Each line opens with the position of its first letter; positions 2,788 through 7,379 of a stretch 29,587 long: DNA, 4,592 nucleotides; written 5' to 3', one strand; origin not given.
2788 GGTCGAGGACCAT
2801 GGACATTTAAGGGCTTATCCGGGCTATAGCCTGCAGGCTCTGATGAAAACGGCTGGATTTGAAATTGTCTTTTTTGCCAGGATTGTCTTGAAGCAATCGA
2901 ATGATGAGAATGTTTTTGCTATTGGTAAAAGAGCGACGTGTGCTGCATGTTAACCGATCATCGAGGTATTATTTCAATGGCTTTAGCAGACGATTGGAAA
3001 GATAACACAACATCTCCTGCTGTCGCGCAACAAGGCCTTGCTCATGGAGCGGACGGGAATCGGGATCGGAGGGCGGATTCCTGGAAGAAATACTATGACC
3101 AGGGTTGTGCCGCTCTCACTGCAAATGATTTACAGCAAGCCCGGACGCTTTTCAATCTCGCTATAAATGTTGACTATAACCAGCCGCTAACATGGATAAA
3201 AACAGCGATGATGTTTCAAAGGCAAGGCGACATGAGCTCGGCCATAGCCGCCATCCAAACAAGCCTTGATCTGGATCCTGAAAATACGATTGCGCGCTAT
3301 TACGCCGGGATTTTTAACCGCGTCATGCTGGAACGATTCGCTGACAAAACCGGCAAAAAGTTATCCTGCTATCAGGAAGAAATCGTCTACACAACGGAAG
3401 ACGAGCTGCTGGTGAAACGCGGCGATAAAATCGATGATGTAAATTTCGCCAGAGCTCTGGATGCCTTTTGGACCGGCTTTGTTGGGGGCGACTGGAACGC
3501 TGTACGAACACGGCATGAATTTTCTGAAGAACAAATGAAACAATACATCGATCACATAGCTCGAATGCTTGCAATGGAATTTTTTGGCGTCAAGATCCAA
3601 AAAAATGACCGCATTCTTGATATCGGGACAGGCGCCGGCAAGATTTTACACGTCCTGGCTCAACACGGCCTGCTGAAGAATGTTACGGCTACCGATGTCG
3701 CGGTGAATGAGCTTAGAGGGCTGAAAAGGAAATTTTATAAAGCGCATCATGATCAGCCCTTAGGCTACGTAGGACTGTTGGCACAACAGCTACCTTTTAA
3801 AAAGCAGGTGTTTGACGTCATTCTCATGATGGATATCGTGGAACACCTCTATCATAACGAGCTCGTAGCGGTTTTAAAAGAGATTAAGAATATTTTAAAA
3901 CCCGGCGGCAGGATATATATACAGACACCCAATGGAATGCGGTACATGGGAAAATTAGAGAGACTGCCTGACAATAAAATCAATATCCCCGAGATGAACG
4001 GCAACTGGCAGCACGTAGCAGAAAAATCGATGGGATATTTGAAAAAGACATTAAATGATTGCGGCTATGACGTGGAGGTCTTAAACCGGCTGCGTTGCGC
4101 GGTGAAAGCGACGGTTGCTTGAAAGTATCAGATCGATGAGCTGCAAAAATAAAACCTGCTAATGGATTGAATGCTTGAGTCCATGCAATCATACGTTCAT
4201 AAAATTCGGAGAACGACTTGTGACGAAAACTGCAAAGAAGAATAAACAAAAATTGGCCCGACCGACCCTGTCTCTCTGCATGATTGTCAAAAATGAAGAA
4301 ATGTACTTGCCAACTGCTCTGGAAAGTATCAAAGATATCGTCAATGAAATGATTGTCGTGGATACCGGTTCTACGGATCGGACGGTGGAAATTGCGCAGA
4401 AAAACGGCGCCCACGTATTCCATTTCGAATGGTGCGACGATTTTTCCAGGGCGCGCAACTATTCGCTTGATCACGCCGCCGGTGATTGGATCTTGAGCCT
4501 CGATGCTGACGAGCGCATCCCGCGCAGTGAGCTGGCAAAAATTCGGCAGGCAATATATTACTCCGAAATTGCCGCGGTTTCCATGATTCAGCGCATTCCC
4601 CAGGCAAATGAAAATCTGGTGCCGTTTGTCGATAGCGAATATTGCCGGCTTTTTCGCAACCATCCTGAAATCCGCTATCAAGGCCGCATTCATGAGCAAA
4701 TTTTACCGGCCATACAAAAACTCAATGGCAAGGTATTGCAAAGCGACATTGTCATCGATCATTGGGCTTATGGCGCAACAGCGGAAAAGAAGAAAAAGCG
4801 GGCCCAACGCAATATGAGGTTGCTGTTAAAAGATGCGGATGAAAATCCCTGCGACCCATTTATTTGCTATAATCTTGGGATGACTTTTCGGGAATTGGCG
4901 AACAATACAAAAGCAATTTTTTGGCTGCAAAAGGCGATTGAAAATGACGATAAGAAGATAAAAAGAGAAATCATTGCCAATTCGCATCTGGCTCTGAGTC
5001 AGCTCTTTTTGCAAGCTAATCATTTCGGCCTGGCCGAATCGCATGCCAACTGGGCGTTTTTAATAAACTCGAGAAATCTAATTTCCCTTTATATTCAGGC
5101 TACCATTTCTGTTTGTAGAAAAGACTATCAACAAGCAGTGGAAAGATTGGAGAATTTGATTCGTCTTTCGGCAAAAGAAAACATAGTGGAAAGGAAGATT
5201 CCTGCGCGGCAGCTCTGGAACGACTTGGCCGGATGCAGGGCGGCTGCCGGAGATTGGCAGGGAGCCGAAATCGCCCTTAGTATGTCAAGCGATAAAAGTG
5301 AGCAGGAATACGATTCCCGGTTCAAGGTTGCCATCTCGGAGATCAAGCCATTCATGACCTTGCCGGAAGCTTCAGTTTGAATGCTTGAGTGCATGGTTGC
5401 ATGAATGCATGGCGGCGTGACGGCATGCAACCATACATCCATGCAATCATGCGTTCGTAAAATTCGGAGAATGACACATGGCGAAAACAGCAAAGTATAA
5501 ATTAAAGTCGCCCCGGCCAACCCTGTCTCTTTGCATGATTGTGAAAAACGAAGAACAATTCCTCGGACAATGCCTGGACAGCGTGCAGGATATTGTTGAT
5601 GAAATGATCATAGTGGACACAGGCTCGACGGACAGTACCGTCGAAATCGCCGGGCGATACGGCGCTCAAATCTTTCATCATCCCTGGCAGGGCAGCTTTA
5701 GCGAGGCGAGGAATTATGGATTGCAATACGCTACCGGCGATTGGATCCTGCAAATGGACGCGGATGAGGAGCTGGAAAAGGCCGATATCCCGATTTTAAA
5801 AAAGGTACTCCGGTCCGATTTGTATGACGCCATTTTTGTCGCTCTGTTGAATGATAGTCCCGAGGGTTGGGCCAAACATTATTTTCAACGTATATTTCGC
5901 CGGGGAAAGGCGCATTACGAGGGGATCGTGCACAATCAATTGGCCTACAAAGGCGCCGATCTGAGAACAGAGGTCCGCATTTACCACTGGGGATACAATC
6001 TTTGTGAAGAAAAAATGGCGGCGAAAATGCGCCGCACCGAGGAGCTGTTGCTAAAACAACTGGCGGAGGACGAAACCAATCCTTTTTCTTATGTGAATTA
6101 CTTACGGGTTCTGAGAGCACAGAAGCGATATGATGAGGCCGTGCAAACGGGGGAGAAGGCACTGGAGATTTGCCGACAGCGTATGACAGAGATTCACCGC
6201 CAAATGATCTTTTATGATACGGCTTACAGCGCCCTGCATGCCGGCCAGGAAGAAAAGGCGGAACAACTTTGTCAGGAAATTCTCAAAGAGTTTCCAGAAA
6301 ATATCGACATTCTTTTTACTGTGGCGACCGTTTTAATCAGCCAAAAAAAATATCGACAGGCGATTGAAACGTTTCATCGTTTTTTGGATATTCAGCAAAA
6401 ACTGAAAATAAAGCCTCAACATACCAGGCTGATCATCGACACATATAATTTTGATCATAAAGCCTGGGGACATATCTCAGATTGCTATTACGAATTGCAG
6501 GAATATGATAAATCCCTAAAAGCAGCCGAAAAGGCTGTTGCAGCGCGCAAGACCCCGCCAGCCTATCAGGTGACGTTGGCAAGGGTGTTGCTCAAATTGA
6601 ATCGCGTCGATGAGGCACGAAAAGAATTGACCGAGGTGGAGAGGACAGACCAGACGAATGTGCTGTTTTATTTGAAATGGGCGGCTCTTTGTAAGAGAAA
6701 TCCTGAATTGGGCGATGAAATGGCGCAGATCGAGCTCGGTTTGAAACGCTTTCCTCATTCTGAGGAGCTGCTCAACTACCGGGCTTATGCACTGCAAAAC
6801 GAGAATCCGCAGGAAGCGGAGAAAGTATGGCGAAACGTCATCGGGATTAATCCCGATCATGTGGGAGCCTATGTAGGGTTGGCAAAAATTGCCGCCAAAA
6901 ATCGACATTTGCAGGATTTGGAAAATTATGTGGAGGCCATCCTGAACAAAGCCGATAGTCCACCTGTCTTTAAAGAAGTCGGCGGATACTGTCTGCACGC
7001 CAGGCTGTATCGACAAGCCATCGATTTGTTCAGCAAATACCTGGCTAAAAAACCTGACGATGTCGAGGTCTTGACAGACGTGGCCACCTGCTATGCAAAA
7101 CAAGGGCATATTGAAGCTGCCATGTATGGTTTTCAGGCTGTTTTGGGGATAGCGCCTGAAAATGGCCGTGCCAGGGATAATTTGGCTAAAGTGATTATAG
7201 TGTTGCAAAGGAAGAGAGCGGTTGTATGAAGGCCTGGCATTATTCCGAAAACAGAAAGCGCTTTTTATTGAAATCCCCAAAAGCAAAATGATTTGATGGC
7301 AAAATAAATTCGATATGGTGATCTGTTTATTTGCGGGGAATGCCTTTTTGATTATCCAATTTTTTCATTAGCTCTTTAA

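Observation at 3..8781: Candidate flagellin glycosylation island combining heptose-type synthesis, sulfation and methylation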

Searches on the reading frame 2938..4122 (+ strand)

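Call 3: search_protein_families(library=pfam, proteins=[window:2938-4122:+], max_evalue=0.01)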
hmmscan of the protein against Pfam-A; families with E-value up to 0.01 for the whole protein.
window:2938-4122:+ (394 aa): 20 families
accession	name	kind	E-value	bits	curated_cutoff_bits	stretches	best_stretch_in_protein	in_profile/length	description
PF08241.18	Methyltransf_11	-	6e-17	62.5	21.2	1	227-328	1-95/95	Methyltransferase domain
PF13649.12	Methyltransf_25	-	1.9e-15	57.7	27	1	226-324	1-97/97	Methyltransferase domain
PF13489.12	Methyltransf_23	-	1.3e-14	54.7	27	1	203-376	9-158/164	Methyltransferase domain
PF08242.18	Methyltransf_12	-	5.7e-12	46.6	30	1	227-326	1-98/98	Methyltransferase domain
PF13847.12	Methyltransf_31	-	9.7e-12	45.2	27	1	221-344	2-119/145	Methyltransferase domain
PF05219.18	DREV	-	2.8e-07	30.4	26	1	205-385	76-241/265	DREV methyltransferase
PF05891.18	Methyltransf_PK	-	1.2e-06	28.7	27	1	218-329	51-160/218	AdoMet dependent proline di-methyltransferase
PF07719.23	TPR_2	-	2.7e-06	27.5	27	0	85-116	3-34/34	Tetratricopeptide repeat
PF13432.12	TPR_16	-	8.4e-06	26.6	32.7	1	53-116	1-64/65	Tetratricopeptide repeat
PF01209.24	Ubie_methyltran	-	1.5e-05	24.9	20.1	1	206-328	33-151/233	ubiE/COQ5 methyltransferase family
PF02353.26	CMAS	-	3.2e-05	23.8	27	1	218-330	58-166/273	Mycolic acid cyclopropane synthetase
PF13371.12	TPR_9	-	0.00027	21.3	35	1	59-120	5-66/73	Tetratricopeptide repeat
PF05175.20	MTS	-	0.00045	20.3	23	1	204-343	16-153/170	Methyltransferase small domain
PF13181.12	TPR_8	-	0.00054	20.4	25.7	0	90-116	8-34/34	Tetratricopeptide repeat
PF11899.13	DUF3419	-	0.00061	19.5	28.2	0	288-332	292-336/385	Protein of unknown function (DUF3419)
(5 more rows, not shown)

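Call 4: search_protein_families(library=ncbifam, proteins=[window:2938-4122:+], max_evalue=0.01)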
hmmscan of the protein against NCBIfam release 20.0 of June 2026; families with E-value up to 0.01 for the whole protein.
window:2938-4122:+ (394 aa): 46 families (the best 25 are shown)
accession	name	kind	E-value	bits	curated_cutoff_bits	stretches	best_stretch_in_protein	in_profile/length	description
NF043040.1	corrin_prot_MT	hypoth_equivalog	9e-14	51.4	180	1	220-329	38-148/216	corrinoid protein-associated methyltransferase CpaM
TIGR01983.1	UbiG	equivalog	9.5e-13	48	102.95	1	194-332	31-155/228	bifunctional 2-polyprenyl-6-hydroxyphenol methylase/3-demethylubiquinol 3-O-methyltransferase UbiG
TIGR04074.1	bacter_Hen1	equivalog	3.2e-12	45.7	340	1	218-350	278-412/462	3' terminal RNA ribose 2'-O-methyltransferase Hen1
TIGR01934.1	MenG_MenH_UbiE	subfamily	4.3e-11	42.5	158.35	1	218-329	35-142/223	ubiquinone/menaquinone biosynthesis methyltransferase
NF001244.0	PRK00216.1-5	equivalog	1.6e-09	37.4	216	1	219-328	45-153/236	bifunctional demethylmenaquinone methyltransferase/2-methoxy-6-polyprenyl-1,4-benzoquinol methylase UbiE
NF052510.1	methyltran_MpqE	exception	6e-09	35.6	335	1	218-326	42-149/234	methyl-plastoquinone biosynthesis methyltransferase MpqE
NF045667.1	MTase_DVU1556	equivalog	5.1e-08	32.6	155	1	219-328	19-119/213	DVU_1556 family methyltransferase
NF001242.0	PRK00216.1-3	equivalog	1.9e-07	30.7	351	1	216-327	64-174/258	bifunctional demethylmenaquinone methyltransferase/2-methoxy-6-polyprenyl-1,4-benzoquinol methylase UbiE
NF041255.1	mycofact_MftM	equivalog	4.5e-07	29.5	200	1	197-316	114-229/289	mycofactocin oligosaccharide methyltransferase MftM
NF001240.0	PRK00216.1-1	equivalog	6.3e-07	28.7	378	1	187-328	30-168/251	bifunctional demethylmenaquinone methyltransferase/2-methoxy-6-polyprenyl-1,4-benzoquinol methylase UbiE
NF047649.1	MTase_UXPK_star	exception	1.4e-06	27.5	460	1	218-328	73-181/283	methyltransferase/UXPK-star double selenoprotein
NF041536.1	ArsM_DUF2284_UU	exception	1.4e-06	26.9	575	1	219-328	73-180/459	arsenite methyltransferase/DUF2284 domain selenoprotein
NF011650.0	PRK15068.1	equivalog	1.7e-06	27.1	209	1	222-330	122-227/324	tRNA 5-methoxyuridine(34)/uridine 5-oxyacetic acid(34) synthase CmoB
NF045649.1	2X_seleno_MduS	exception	1.8e-06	27.2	380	1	221-325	40-144/338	methyltransferase domain-containing selenoprotein MduS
TIGR04345.1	ovoA_Cterm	equivalog_domain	2.3e-06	27.3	170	0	196-257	18-74/242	putative 4-mercaptohistidine N1-methyltransferase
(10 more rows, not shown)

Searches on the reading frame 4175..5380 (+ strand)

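Call 3: search_protein_families(library=pfam, proteins=[window:4175-5380:+], max_evalue=0.01)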
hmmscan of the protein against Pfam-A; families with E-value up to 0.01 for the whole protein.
window:4175-5380:+ (401 aa): 9 families
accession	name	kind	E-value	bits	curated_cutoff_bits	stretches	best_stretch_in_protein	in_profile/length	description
PF00535.33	Glycos_transf_2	-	3.8e-21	76.2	23.3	1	33-145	1-121/168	Glycosyl transferase family 2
PF13704.12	Glyco_tranf_2_4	-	1.1e-08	35.9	27.5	1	39-113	1-82/98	Glycosyl transferase family 2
PF13424.12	TPR_12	-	2.3e-06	28.1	30.1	1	232-294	7-71/77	Tetratricopeptide repeat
PF10111.15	Glyco_tranf_2_2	-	3.5e-05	23.9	27.3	1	54-145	27-118/276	Glycosyltransferase like family 2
PF07719.23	TPR_2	-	3.7e-05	24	27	0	229-258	2-31/34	Tetratricopeptide repeat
PF13181.12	TPR_8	-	0.0007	20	25.7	1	230-258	3-31/34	Tetratricopeptide repeat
PF13432.12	TPR_16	-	0.0021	18.9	32.7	0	317-368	12-54/65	Tetratricopeptide repeat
PF00515.34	TPR_1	-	0.0024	18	27.8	0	230-258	3-31/34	Tetratricopeptide repeat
PF13176.12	TPR_7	-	0.007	16.8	27.9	0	231-260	2-33/36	Tetratricopeptide repeat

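Call 4: search_protein_families(library=ncbifam, proteins=[window:4175-5380:+], max_evalue=0.01)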
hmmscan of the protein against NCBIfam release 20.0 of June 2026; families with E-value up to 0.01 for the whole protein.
window:4175-5380:+ (401 aa): 19 families
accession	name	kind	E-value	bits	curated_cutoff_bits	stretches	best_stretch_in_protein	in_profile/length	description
TIGR04195.1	S_glycosyl_SunS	equivalog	2.3e-27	95.9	350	1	25-284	52-310/421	SunS family peptide S-glycosyltransferase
TIGR04283.1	glyco_like_mftF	equivalog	8.1e-12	45.2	182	1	36-130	5-100/221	TIGR04283 family arsenosugar biosynthesis glycosyltransferase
NF007482.0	PRK10073.1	equivalog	4.3e-08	32.5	423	1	29-115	5-98/334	glycosyltransferase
NF010496.0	PRK13915.1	equivalog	3.6e-07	29.6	262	1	26-85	28-92/307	glucosyl-3-phosphoglycerate synthase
TIGR02917.1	PEP_TPR_lipo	equivalog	5.8e-06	24.5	312.2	1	268-331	227-290/899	XrtA/PEP-CTERM system TPR-repeat protein PrsT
NF041391.1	DPhHxTase_Halo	equivalog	1.5e-05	24.1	375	1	40-128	5-94/213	dolichyl-phosphate hexose transferase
TIGR03467.1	HpnE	equivalog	5.2e-05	22.7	283.05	1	244-329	272-350/430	hydroxysqualene dehydroxylase HpnE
NF047683.1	TeichurnBiosyTuaG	equivalog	6.3e-05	22.7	400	1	30-123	6-107/252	teichuronic acid biosynthesis protein TuaG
NF040959.1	MamA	equivalog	6.6e-05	22.4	200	1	203-341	46-178/204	magnetosome protein MamA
NF041875.1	EPS_EpsD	equivalog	0.00036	20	370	1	58-156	32-133/325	exopolysaccharide biosynthesis glycosyltransferase EpsD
NF047558.1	TPR_END_plus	domain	0.00042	20.2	32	0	232-272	3-42/56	TPR end-of-group domain-containing protein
TIGR04182.1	glyco_TIGR04182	equivalog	0.0013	18.2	325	1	56-118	27-88/293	S-layer glycoprotein N-glycosyltransferase AglJ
NF047588.1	GlcsyltransPgfSStrep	equivalog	0.0013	18.1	500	1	40-126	18-109/308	glycosyltransferase PgfS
NF058614.1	PPMAGASynPpgS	equivalog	0.0014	18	370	1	40-82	10-52/226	polyprenyl-phospho-N-acetylgalactosaminyl synthase PpgS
NF038299.1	EPS_HpsN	equivalog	0.003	16.6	425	1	72-135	52-115/317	hormogonium polysaccharide biosynthesis glycosyltransferase HpsN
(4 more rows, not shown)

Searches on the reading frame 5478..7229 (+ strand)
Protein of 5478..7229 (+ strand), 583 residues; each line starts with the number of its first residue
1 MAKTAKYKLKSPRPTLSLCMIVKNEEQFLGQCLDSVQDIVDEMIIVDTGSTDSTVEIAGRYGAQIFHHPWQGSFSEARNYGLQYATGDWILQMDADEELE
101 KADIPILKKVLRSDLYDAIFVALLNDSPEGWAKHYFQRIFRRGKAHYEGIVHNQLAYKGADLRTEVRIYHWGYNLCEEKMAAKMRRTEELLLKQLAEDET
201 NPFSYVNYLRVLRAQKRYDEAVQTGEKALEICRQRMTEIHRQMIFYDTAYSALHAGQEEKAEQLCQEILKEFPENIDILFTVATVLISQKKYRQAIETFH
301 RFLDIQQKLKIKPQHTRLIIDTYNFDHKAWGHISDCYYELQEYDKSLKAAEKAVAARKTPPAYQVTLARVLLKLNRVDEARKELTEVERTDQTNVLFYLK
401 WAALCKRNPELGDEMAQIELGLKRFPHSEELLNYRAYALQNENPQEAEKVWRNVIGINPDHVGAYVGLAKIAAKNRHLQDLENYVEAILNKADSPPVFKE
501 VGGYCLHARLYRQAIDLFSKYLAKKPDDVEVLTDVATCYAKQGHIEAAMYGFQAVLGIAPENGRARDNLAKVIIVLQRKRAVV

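Call 3: search_protein_families(library=pfam, proteins=[window:5478-7229:+], max_evalue=0.01)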
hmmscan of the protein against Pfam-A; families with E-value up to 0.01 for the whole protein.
window:5478-7229:+ (583 aa): 35 families (the best 25 are shown)
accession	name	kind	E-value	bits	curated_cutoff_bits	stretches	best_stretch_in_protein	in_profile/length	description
PF14559.12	TPR_19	-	1e-29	103.1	25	4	252-304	1-53/68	Tetratricopeptide repeat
PF00535.33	Glycos_transf_2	-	2.1e-26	93.3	23.3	1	17-139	1-131/168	Glycosyl transferase family 2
PF07719.23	TPR_2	-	3.7e-22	77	27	1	328-355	2-29/34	Tetratricopeptide repeat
PF13428.12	TPR_14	-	7.2e-21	73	23.5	0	362-404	2-44/44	Tetratricopeptide repeat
PF13432.12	TPR_16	-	1.1e-18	67.8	32.7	1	337-387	7-57/65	Tetratricopeptide repeat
PF23914.1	TPR_CcmH_CycH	-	1.7e-17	64.1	42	2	193-304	41-149/158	Cytochrome c-type biogenesis protein H TPR domain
PF12895.13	ANAPC3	-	1.7e-16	60.7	27.2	2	215-300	2-80/82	Anaphase-promoting complex, cyclosome, subunit 3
PF13431.12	TPR_17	-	9.7e-16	57.1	24.4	0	517-548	1-32/34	Tetratricopeptide repeat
PF13424.12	TPR_12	-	2.4e-14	53.7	30.1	1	204-234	47-77/77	Tetratricopeptide repeat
PF13181.12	TPR_8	-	8.9e-14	50.9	25.7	0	328-357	2-31/34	Tetratricopeptide repeat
PF00515.34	TPR_1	-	2e-12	46.8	27.8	0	335-354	9-28/34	Tetratricopeptide repeat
PF13174.12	TPR_6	-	5.7e-11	42.8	26.3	0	246-274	4-32/33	Tetratricopeptide repeat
PF13371.12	TPR_9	-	2.9e-09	37.2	35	1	514-566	14-66/73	Tetratricopeptide repeat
PF14561.12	TPR_20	-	4.3e-09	37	25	0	518-578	11-73/90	Tetratricopeptide repeat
PF24575.1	TPR_Slam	-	1.4e-08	35.5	35.2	1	239-299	44-104/104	Surface lipoprotein assembly modifier, N-terminal TPR repeats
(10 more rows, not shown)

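Call 4: search_protein_families(library=ncbifam, proteins=[window:5478-7229:+], max_evalue=0.01)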
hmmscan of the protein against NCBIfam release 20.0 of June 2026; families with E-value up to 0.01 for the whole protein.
window:5478-7229:+ (583 aa): 33 families (the best 25 are shown)
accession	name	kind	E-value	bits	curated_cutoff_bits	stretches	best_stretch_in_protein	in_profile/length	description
TIGR04195.1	S_glycosyl_SunS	equivalog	4.1e-24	85.2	350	1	10-235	53-287/421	SunS family peptide S-glycosyltransferase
TIGR02917.1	PEP_TPR_lipo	equivalog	1.9e-23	82.3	312.2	2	336-574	576-815/899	XrtA/PEP-CTERM system TPR-repeat protein PrsT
NF040959.1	MamA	equivalog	2.3e-17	63.1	200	2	497-576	39-118/204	magnetosome protein MamA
TIGR02552.1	LcrH_SycD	equivalog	4.9e-13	49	104.8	2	325-394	50-119/136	SycD/LcrH family type III secretion system chaperone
NF007482.0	PRK10073.1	equivalog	8.3e-12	44.7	423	1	12-102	4-101/334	glycosyltransferase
NF052415.1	T3SS_chap_SctY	equivalog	1.6e-11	44.7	70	0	249-304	13-68/106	type III secretion apparatus assembly chaperone SctY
TIGR02521.1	type_IV_pilW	equivalog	1.7e-11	44.1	154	2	439-573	42-179/234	type IV pilus biogenesis/stability protein PilW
NF033920.0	C39_PA2778_fam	equivalog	1.8e-10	40.7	150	1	244-308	158-222/255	PA2778 family cysteine peptidase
TIGR04283.1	glyco_like_mftF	equivalog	3.5e-10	39.8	182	1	18-118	3-104/221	TIGR04283 family arsenosugar biosynthesis glycosyltransferase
NF052400.1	M48_BAM_BepA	equivalog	4.1e-10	39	570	2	208-307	272-372/483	beta-barrel assembly-enhancing protease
TIGR03939.1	PGA_TPR_OMP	equivalog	6.8e-10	37.8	366.65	1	328-440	87-199/800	poly-beta-1,6 N-acetyl-D-glucosamine export porin PgaA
TIGR00540.1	TPR_hemY_coli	hypoth_equivalog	1.4e-08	33.9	142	2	192-310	250-360/385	heme biosynthesis-associated TPR protein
NF047371.1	FlcA_CTERM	equivalog_domain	2e-08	33.2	300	1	464-558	440-536/646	periplasmic flagellar collar protein FlcA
TIGR02795.1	tol_pal_ybgF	equivalog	3.2e-08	34.2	90.1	0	506-578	13-88/119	tol-pal system protein YbgF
TIGR00990.1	3a0801s09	subfamily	5.3e-08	32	757.25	1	340-487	378-527/615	mitochondrial import receptor subunit TOM70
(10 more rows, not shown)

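Call 48: search_solved_structures(query=window:5478-7229:+, max_evalue=0.000001)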
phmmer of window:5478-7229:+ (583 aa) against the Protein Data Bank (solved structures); distinct sequences matched with E-value up to 0.000001: 14.
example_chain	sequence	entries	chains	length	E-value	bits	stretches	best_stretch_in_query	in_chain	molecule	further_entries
22ao_A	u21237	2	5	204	3.9e-31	111.7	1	12-196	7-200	GmaR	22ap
7msn_A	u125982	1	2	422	4.3e-23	85.1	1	10-340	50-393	SPbeta prophage-derived glycosyltransferase SunS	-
7msp_A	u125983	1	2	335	9.1e-23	84.1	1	10-230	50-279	SPbeta prophage-derived glycosyltransferase SunS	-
7msk_A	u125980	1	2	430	1.4e-13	53.7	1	10-234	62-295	Glyco_trans_2-like domain-containing protein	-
9qhb_A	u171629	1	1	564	8.2e-13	51.2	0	477-570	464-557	Engineered tetratricopeptide repeat protein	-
7obi_A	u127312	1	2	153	6.1e-12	48.3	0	509-572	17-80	CTPR-rv4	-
7yeh_B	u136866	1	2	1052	1.8e-09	40.1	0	427-573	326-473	UDP-N-acetylglucosamine--peptide N-acetylglucosaminyltransferase 110 kDa subunit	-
7yea_A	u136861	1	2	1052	2.1e-09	39.9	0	427-573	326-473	UDP-N-acetylglucosamine--peptide N-acetylglucosaminyltransferase 110 kDa subunit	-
7ntf_A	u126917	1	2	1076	2.9e-09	39.5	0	427-573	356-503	Isoform 1 of UDP-N-acetylglucosamine--peptide N-acetylglucosaminyltransferase 110 kDa subu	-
8bu0_A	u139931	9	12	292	8e-09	38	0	511-570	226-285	Consensus tetratricopeptide repeat protein | Crystal structure of an 8-repeat consensus TPR superhelix with Zinc. | Monomer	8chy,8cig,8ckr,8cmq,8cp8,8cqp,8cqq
1w3b_A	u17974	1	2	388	9.8e-09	37.7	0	441-572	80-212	UDP-N-ACETYLGLUCOSAMINE--PEPTIDE N-ACETYLGLUCOSAMINYLTRANSFERASE 110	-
6eou_A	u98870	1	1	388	1.4e-08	37.2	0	441-572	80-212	UDP-N-acetylglucosamine--peptide N-acetylglucosaminyltransferase 110 kDa subunit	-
9qhc_A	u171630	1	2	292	8.1e-08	34.7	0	448-570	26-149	Engineered tetratricopeptide repeat protein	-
6p61_A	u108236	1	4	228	2e-07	33.4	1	12-119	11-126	Glycosyltransferase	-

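Call 90: search_solved_structures(query=window:5478-7229:+, max_evalue=1e-20, show_alignments=2)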
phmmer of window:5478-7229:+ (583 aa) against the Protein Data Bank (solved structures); distinct sequences matched with E-value up to 1e-20: 3.
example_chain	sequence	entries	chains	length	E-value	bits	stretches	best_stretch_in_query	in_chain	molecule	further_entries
22ao_A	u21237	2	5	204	3.9e-31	111.7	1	12-196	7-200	GmaR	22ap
7msn_A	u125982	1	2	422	4.3e-23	85.1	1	10-340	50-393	SPbeta prophage-derived glycosyltransferase SunS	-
7msp_A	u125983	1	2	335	9.1e-23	84.1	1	10-230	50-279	SPbeta prophage-derived glycosyltransferase SunS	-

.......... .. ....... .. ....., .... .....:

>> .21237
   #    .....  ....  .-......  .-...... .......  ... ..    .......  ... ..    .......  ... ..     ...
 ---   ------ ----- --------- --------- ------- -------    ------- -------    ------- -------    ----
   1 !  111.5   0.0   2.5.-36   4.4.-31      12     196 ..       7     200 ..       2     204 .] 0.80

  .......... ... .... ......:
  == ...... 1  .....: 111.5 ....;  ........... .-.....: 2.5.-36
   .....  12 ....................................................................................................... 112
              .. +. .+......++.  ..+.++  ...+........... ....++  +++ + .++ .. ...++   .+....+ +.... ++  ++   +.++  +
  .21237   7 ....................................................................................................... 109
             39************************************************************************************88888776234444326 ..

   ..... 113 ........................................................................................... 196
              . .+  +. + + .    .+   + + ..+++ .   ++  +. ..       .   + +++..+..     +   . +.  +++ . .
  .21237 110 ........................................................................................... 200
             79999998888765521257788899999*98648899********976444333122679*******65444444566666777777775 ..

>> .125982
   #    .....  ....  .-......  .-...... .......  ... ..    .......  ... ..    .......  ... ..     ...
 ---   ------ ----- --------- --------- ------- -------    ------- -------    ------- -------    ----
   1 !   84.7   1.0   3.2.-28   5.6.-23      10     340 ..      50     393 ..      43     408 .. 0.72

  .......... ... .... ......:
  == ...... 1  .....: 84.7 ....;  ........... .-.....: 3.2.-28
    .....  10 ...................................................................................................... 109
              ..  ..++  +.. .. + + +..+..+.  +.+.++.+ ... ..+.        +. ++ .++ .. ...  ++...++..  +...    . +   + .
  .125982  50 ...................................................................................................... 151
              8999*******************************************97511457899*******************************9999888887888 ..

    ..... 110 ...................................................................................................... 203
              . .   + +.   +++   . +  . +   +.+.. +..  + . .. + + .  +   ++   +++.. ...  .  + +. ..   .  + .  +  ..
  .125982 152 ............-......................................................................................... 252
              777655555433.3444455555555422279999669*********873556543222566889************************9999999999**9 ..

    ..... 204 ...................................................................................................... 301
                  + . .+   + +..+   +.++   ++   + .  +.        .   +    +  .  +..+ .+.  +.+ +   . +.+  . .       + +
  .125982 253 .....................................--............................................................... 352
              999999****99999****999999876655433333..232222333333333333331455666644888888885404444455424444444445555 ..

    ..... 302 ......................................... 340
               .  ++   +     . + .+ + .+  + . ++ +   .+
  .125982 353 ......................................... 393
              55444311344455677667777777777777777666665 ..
